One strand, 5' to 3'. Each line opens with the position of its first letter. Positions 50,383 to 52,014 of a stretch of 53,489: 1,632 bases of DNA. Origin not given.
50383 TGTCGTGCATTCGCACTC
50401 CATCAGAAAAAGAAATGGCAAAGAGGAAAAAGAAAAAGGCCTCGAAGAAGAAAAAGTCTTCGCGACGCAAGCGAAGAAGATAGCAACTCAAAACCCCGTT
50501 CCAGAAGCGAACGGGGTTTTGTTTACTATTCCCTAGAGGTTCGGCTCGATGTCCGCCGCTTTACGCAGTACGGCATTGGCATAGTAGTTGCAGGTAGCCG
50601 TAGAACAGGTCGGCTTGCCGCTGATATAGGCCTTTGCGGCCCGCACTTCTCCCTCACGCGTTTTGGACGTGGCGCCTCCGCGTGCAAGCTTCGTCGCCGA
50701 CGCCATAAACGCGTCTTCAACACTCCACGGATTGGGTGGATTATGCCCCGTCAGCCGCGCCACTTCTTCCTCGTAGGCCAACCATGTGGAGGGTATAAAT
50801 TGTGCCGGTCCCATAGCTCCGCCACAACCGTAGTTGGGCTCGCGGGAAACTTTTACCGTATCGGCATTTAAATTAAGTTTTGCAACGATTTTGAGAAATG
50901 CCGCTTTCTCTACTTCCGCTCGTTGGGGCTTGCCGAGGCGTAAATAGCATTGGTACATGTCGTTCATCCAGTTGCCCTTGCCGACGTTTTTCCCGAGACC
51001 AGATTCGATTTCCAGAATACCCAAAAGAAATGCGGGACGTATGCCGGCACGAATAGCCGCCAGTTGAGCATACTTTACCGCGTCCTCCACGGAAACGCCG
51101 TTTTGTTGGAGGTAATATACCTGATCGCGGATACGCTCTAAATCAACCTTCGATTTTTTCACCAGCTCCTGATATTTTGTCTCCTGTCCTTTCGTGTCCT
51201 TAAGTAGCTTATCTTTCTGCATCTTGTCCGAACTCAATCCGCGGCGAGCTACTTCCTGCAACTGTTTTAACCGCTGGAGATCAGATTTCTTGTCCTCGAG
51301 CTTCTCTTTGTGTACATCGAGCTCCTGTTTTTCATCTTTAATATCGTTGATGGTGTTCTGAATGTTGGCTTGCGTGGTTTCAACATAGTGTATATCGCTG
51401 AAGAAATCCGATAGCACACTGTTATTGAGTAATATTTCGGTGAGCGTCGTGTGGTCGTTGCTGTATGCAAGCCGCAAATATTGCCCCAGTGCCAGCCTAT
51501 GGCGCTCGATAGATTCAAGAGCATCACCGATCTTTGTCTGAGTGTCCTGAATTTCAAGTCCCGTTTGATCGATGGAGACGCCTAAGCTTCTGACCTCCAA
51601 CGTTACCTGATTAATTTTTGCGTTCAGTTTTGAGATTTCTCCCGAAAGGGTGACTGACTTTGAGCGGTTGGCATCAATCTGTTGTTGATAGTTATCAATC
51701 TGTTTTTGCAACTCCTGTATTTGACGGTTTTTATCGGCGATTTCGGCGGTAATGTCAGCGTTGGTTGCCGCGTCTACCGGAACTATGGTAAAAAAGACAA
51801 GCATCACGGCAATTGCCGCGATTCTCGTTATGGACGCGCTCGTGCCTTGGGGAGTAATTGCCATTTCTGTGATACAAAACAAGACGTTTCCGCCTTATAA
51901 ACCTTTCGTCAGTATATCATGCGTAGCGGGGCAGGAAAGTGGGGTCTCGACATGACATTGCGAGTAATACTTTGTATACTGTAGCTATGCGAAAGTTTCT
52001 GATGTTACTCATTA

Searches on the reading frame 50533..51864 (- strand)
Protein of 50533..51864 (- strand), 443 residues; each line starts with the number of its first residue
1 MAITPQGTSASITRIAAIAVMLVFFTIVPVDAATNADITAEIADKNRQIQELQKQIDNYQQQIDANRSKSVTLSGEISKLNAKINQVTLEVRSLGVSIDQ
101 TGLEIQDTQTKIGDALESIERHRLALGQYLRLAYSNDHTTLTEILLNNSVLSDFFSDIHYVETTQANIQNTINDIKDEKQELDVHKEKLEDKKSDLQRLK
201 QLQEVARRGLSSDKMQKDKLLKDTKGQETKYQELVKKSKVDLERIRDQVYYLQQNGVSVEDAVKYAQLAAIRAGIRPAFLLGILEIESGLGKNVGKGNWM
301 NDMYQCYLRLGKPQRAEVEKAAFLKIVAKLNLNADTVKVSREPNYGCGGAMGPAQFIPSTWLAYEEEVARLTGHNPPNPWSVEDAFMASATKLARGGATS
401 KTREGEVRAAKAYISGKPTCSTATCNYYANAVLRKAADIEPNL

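Call 26: find_encoding_contigs(protein=window:50533-51864:-, flank=10000, max_places=4)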
Protein window:50533-51864:- (443 aa): 3 contigs read that carry it; 2 places shown.
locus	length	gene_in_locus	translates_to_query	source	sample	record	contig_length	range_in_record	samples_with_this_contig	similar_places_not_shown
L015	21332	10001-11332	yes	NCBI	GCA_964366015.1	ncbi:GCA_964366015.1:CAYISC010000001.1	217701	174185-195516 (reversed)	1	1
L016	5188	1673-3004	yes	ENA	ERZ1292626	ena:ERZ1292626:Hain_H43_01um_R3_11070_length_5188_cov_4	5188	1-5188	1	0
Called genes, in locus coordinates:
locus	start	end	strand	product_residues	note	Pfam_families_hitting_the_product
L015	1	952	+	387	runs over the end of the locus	PF13450:NAD_binding_8 (weak)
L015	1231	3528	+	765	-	PF19335:HMBD, PF00122:E1-E2_ATPase, PF00702:Hydrolase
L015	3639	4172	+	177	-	PF04011:LemA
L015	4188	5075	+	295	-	-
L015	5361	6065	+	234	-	PF13529:Peptidase_C39_2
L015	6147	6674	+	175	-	-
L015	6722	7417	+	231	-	PF13462:Thioredoxin_4, PF13098:Thioredoxin_2 (weak), PF01323:DSBA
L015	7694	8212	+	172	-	-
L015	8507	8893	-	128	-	-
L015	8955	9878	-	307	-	PF18895:T4SS_pilin (weak)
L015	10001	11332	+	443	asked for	PF13406:SLT_2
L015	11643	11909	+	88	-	-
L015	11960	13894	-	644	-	PF05226:CHASE2, PF00211:Guanylate_cyc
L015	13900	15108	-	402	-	PF04773:FecR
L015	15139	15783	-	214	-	PF09335:VTT_dom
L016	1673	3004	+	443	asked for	PF13406:SLT_2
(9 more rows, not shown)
